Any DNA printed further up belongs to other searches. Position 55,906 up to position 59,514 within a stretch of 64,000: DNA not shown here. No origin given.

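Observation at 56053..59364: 1103-aa T9SS cargo protein combining a lamin-tail domain, an OB-fold, an FN3-like domain and a duplicated HKD (PLD-superfamily) catalytic domain: candidate extracellular nuclease with unusual architecture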

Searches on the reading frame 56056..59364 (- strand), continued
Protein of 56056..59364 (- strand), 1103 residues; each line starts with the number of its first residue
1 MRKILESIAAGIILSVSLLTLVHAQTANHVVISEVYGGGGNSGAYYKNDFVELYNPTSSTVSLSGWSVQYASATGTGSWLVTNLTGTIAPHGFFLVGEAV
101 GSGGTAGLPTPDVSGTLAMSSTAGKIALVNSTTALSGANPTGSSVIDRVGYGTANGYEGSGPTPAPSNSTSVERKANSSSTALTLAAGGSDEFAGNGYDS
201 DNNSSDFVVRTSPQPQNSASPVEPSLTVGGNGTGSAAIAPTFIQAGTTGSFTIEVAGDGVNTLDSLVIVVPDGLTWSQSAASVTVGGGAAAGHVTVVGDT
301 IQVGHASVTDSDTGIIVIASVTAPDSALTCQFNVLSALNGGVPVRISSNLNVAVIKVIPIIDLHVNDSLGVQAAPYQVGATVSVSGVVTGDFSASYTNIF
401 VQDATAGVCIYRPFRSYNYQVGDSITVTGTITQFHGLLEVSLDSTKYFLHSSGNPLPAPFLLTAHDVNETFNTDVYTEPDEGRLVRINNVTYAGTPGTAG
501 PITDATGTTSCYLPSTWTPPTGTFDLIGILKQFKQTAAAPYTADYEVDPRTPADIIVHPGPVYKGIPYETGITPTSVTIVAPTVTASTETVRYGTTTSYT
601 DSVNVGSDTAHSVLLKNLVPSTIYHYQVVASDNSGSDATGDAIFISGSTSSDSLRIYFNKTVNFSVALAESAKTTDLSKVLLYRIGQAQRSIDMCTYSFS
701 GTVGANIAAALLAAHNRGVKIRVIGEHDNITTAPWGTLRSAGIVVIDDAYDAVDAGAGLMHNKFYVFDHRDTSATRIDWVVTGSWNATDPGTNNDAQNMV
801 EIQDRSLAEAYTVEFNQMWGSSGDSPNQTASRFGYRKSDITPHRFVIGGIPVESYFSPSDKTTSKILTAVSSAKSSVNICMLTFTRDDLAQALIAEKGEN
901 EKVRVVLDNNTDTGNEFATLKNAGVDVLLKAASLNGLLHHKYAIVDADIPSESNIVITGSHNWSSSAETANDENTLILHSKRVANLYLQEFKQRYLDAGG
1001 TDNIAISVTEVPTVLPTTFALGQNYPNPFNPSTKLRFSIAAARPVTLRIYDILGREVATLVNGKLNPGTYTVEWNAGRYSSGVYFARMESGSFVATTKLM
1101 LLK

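Call 44: find_related_loci(query=A1, collection=genome_contigs, flank=6000)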
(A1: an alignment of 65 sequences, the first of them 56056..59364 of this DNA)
Query A1 (1103 aa) in genome_contigs; peptide patterns used: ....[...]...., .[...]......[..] (x = any residue, [..] = any of these).
600 stretches matched a pattern (row limit reached: there are more); 593 encode a relative of the query (tblastn E <= 1e-3); the best 80 are kept; 80 distinct loci.
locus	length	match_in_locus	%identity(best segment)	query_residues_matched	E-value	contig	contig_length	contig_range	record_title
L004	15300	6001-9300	70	4-1103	0e+0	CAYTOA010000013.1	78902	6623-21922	MAG TPA_asm: uncultured Chitinophagaceae bacterium isolate binchicken_co241_368 genome assembly, contig: NODE_281_length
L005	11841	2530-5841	72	3-1103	0e+0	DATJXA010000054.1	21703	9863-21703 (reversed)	MAG TPA_asm: Bacteroidota bacterium isolate SMAG_U15114 k141_3013393, whole genome shotgun sequence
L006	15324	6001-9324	66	2-1103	0e+0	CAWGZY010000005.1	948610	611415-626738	MAG: uncultured Bacteroidetes bacterium isolate MFD01689.bin.1.50 genome assembly, contig: contig_35140, whole genome sh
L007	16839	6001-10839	54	1-1103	0e+0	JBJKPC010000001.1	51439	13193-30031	MAG: Candidatus Kryptoniota bacterium isolate Bin_110 S1Ck127_1242960_flag_0_multi_23.9955_len_51439, whole genome shotg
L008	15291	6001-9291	52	8-1103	0e+0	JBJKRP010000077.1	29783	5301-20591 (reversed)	MAG: Ignavibacteriaceae bacterium isolate Bin_61 S1Ck127_2296886_flag_0_multi_6.8185_len_29783, whole genome shotgun seq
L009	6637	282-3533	54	22-1103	0e+0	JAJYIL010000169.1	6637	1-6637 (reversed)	MAG: Bacteroidetes bacterium isolate DBS2-1.bin11 NODE_23356_length_6637_cov_1.112289, whole genome shotgun sequence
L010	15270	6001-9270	52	1-1096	0e+0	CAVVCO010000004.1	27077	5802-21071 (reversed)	MAG: uncultured Ignavibacteriales bacterium isolate MFD02416.bin.1.346 genome assembly, contig: contig_105206, whole gen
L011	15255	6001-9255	52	12-1103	0e+0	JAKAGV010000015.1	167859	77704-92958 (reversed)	MAG: Bacteroidetes bacterium isolate WY2.bin67 NODE_106_length_167859_cov_17.023067, whole genome shotgun sequence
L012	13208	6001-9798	53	12-1103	0e+0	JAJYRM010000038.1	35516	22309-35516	MAG: Bacteroidetes bacterium isolate DX1.bin11 NODE_1643_length_35516_cov_5.449236, whole genome shotgun sequence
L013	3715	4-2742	54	195-1103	0e+0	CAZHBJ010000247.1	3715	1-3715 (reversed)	MAG TPA_asm: uncultured Ignavibacteriaceae bacterium isolate SRP214966_co3_344 genome assembly, contig: NODE_54553_lengt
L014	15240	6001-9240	52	21-1103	0e+0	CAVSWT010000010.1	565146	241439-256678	MAG: uncultured Ignavibacteriales bacterium isolate MFD05684.bin.1.223 genome assembly, contig: contig_20439, whole geno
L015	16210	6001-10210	54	225-1103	0e+0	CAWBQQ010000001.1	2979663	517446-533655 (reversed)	MAG: uncultured Bacteroidetes bacterium isolate MFD01828.bin.1.43 genome assembly, contig: contig_24171, whole genome sh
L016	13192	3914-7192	44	3-1103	0e+0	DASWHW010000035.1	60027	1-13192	MAG TPA_asm: Bacteroidota bacterium isolate SMAG_U2852 k141_782639, whole genome shotgun sequence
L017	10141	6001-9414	45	3-1103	0e+0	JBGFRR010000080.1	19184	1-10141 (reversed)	MAG: Bacteroidota bacterium isolate BA1A45.2019.Bin.9 NODE_3175_length_19184_cov_28.013639, whole genome shotgun sequenc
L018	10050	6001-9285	46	12-1102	0e+0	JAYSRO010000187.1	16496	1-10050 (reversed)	MAG: Candidatus Eisenbacteria bacterium isolate GFS_11975 GFS_11975_186, whole genome shotgun sequence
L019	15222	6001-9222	46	27-1103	0e+0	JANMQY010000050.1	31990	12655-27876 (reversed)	MAG: Candidatus Eisenbacteria bacterium isolate OTE_51_metabat_109 OTE_51_k141_3675690, whole genome shotgun sequence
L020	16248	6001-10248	45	27-1103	0e+0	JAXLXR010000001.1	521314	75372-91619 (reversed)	MAG: Candidatus Eisenbacteria bacterium isolate STL-EIS2 C1.162.fa-1, whole genome shotgun sequence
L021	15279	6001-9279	45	5-1103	0e+0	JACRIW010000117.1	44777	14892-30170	MAG: Candidatus Eisenbacteria bacterium isolate NC_groundwater_1813_Pr3_B-0.1um_71_17 SR-2_scaffold_141_3832058, whole g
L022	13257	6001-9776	44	29-1103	0e+0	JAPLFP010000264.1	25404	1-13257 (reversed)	MAG: Ignavibacteriales bacterium isolate LacPavin_0920_SED5_MAG_52_10 LacPavin_0920_SED5_scaffold_1169795, whole genome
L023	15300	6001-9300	43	8-1103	0e+0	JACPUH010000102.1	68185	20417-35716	MAG: Ignavibacteriales bacterium isolate NC_groundwater_753_Ag_S-0.1um_55_13 JBCH_GD18_4_SO1_S176_scaffold_973983, whole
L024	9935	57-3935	41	21-1103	0e+0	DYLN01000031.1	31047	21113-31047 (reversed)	MAG TPA_asm: Melioribacter roseus isolate SulCav_AS07-7_2_36_23 SulCav_AS07_7_1350_length_31047_cov_12_305305, whole gen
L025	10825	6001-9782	46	261-1103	0e+0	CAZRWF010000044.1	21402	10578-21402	MAG TPA_asm: uncultured Chitinophagaceae bacterium isolate SRP287453_co1_101 genome assembly, contig: NODE_4316_length_2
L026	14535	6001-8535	46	261-1103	0e+0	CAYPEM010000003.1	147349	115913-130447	MAG TPA_asm: uncultured Chitinophagaceae bacterium isolate SRP292972_co2_148 genome assembly, contig: NODE_85_length_147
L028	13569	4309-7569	40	5-1103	0e+0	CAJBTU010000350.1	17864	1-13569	MAG: uncultured Ignavibacteriae bacterium isolate Loc090721-7m_bin-539 genome assembly, contig: bin-539:350/426, whole g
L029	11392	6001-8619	45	232-1103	0e+0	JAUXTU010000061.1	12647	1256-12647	MAG: Bacteroidota bacterium isolate C13_metabat.bin.24 C13_k141_178406, whole genome shotgun sequence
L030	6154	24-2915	40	142-1103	0e+0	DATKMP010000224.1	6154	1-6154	MAG TPA_asm: Bacteroidota bacterium isolate SMAG_U14714 k141_4122584, whole genome shotgun sequence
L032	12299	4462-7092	43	232-1103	0e+0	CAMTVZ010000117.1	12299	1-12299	MAG: uncultured Ignavibacteriae bacterium isolate G04_MAG_00013 genome assembly, contig: G04_MAG_00013_000000000123, who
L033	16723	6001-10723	39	12-1103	0e+0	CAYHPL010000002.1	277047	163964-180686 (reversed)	MAG TPA_asm: uncultured Chitinophagales bacterium isolate ERP119705_co15_15 genome assembly, contig: NODE_7_length_27704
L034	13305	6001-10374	44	225-1103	0e+0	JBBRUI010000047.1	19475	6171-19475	MAG: Bacteroidota bacterium isolate La3_concoct.179 La3_concoct.179_K_784756_L_19475_cov_9.1444, whole genome shotgun se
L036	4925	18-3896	43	247-1103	0e+0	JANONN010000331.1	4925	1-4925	MAG: Ignavibacteriales bacterium isolate VAR_43_metabat_382 VAR_43_k141_2078276, whole genome shotgun sequence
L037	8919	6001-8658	42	225-1103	0e+0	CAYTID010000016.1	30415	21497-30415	MAG TPA_asm: uncultured Ignavibacteriaceae bacterium isolate SRP257756_co1_95 genome assembly, contig: NODE_1023_length_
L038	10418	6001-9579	40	12-1103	0e+0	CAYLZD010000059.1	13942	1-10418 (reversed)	MAG TPA_asm: uncultured Chromatiales bacterium isolate binchicken_co22_119 genome assembly, contig: NODE_4597_length_139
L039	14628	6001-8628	44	232-1103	0e+0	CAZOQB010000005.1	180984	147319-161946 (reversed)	MAG TPA_asm: uncultured Ignavibacteriaceae bacterium isolate binchicken_co191_10 genome assembly, contig: NODE_73_length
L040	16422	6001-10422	42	230-1103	0e+0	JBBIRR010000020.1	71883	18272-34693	MAG: Ignavibacteriales bacterium isolate ETS170220_bin_354 NODE_245_length_71883_cov_5.80081, whole genome shotgun seque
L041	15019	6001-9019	41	1-1103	0e+0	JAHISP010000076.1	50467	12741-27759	MAG: Bacteroidetes bacterium isolate MM_PC_MetaG.mb.18 MM_PC_MetaG.mb.18_k141_1492885, whole genome shotgun sequence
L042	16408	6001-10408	42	225-1103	0e+0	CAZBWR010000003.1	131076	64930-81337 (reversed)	MAG TPA_asm: uncultured Chitinophagales bacterium isolate SRP287453_co1_248 genome assembly, contig: NODE_133_length_131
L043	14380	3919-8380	41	227-1103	0e+0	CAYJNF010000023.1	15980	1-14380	MAG TPA_asm: uncultured Chitinophagales bacterium isolate ERP124720_co1_156 genome assembly, contig: NODE_4538_length_15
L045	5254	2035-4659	43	225-1103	0e+0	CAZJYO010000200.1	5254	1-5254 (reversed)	MAG TPA_asm: uncultured Chitinophagales bacterium isolate SRP237561_co1_266 genome assembly, contig: NODE_34514_length_5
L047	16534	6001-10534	58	5-1103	0e+0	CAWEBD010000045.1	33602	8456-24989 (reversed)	MAG: uncultured Bacteroidetes bacterium isolate MFD01299.bin.2.3 genome assembly, contig: contig_127378, whole genome sh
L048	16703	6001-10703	42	225-1103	0e+0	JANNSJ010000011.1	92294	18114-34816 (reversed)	MAG: Bacteroidota bacterium isolate SOY_31_metabat_225 SOY_31_k141_422710, whole genome shotgun sequence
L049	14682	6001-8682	42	223-1103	0e+0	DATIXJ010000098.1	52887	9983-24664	MAG TPA_asm: Bacteroidota bacterium isolate SMAG_U15246 k141_340748, whole genome shotgun sequence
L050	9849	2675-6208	36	12-1103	1e-179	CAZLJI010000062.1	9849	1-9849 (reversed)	MAG TPA_asm: uncultured Ignavibacteriaceae bacterium isolate SRP319275_co4_56 genome assembly, contig: NODE_4481_length_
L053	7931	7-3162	55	593-1103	8e-178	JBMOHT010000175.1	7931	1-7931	MAG: Bacteroidota bacterium isolate Deming_bin.369 contig29669, whole genome shotgun sequence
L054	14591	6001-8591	46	231-1103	1e-166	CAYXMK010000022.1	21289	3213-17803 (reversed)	MAG TPA_asm: uncultured Ignavibacteriaceae bacterium isolate binchicken_co274_38 genome assembly, contig: NODE_6394_leng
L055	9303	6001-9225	35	12-1103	1e-164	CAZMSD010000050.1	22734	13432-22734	MAG TPA_asm: uncultured Bacteroidaceae bacterium isolate binchicken_co65_461 genome assembly, contig: NODE_9316_length_2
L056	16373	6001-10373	39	230-1103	0e+0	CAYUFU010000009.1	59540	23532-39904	MAG TPA_asm: uncultured Chitinophagales bacterium isolate binchicken_co274_268 genome assembly, contig: NODE_1322_length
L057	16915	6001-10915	42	225-1103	4e-161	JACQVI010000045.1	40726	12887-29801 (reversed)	MAG: Ignavibacteriae bacterium isolate NC_groundwater_1459_Ag_S-0.65um_45_22 S_p65_S5_coassembly_k141_1140370, whole gen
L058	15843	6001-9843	41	225-1103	1e-159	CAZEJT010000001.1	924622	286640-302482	MAG TPA_asm: uncultured Chlorobiaceae bacterium isolate SRP273308_co1_412 genome assembly, contig: NODE_1_length_924622_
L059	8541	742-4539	41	229-1103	7e-159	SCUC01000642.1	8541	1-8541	MAG: Bacteroidetes bacterium isolate FW602_bin.19 FW602_bin.19-120159, whole genome shotgun sequence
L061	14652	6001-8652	40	225-1103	3e-176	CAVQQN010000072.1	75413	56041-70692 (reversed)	MAG: uncultured Ignavibacteriaceae bacterium isolate MFD01299.bin.2.218 genome assembly, contig: contig_79577, whole gen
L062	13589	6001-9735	42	1-1103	1e-156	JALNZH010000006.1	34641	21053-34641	MAG: Bacteroidetes bacterium isolate SO_2017_GW3 bin 7 scaffold_814_c1_OW296A_2017, whole genome shotgun sequence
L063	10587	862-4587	42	2-1103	1e-155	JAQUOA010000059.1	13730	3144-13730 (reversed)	MAG: Bacteroidota bacterium isolate STD1_190 NODE_11494_length_13730_cov_7.761817_Sandtown_D1, whole genome shotgun sequ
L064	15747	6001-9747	42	1-1103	7e-153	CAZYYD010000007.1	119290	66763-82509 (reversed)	MAG TPA_asm: uncultured Ignavibacteriaceae bacterium isolate SRP178699_co1_24 genome assembly, contig: NODE_81_length_11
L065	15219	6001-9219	45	28-1103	0e+0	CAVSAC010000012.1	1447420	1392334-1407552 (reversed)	MAG: Candidatus Eisenbacteria bacterium isolate MFD05942.bin.1.32 genome assembly, contig: contig_16431, whole genome sh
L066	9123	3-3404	40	115-1103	8e-150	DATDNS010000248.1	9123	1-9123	MAG TPA_asm: Bacteroidota bacterium isolate SMAG_U443 k141_1149109, whole genome shotgun sequence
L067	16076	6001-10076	41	379-1103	1e-148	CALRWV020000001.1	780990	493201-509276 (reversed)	MAG: Prosthecochloris vibrioformis isolate JJ-LAS36-244-4-mx-bin630 genome assembly, contig: JJ-LAS36-244-C1, whole geno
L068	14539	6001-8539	54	262-1103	3e-145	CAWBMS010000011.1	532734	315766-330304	MAG: Ignavibacteriota bacterium isolate MFD01476.bin.2.45 genome assembly, contig: contig_50048, whole genome shotgun se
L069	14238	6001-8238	39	358-1103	4e-143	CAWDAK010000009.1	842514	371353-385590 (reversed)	MAG: uncultured Ignavibacteria bacterium isolate MFD01721.bin.2.18 genome assembly, contig: contig_3134, whole genome sh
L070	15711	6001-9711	39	12-1103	4e-141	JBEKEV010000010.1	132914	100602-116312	MAG: Bacteroidota bacterium isolate SPRUCE 214 SPRUCE_214_10, whole genome shotgun sequence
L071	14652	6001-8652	41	225-1103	0e+0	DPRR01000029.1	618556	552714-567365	MAG TPA_asm: Ignavibacteriales bacterium isolate UBA8501 contig_813, whole genome shotgun sequence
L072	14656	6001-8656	55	225-1103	2e-167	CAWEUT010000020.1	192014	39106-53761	MAG: uncultured Ignavibacteriaceae bacterium isolate MFD01299.bin.1.246 genome assembly, contig: contig_36523, whole gen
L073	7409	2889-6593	39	3-1103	6e-141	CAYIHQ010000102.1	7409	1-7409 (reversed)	MAG TPA_asm: uncultured Ignavibacteriaceae bacterium isolate ERP119705_co22_105 genome assembly, contig: NODE_7680_lengt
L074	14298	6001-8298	38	355-1103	4e-136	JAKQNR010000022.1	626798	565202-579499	MAG: bacterium isolate USDV_metabat.161 k141_404148, whole genome shotgun sequence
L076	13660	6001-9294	37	3-1103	0e+0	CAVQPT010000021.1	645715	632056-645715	MAG: uncultured Bacteroidetes bacterium isolate MFD09964.bin.3.183 genome assembly, contig: contig_9311, whole genome sh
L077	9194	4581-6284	43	552-1103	3e-131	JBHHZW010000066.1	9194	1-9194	MAG: Bacteroidota bacterium isolate K_3_bin.67 NODE_3076_length_9194_cov_4.795492, whole genome shotgun sequence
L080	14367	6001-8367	36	358-1103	1e-124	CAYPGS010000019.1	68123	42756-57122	MAG TPA_asm: uncultured bacterium isolate SRP167671_co2_56 genome assembly, contig: NODE_486_length_68123_cov_68.151319,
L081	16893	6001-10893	37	347-1103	2e-123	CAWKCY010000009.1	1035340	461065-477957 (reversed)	MAG: uncultured Ignavibacteriales bacterium isolate MFD05442.bin.1.350 genome assembly, contig: contig_26868, whole geno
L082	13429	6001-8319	35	350-1103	6e-123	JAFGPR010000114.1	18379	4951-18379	MAG: Ignavibacteriales bacterium isolate Zod_Metabat.701 k87_4568340, whole genome shotgun sequence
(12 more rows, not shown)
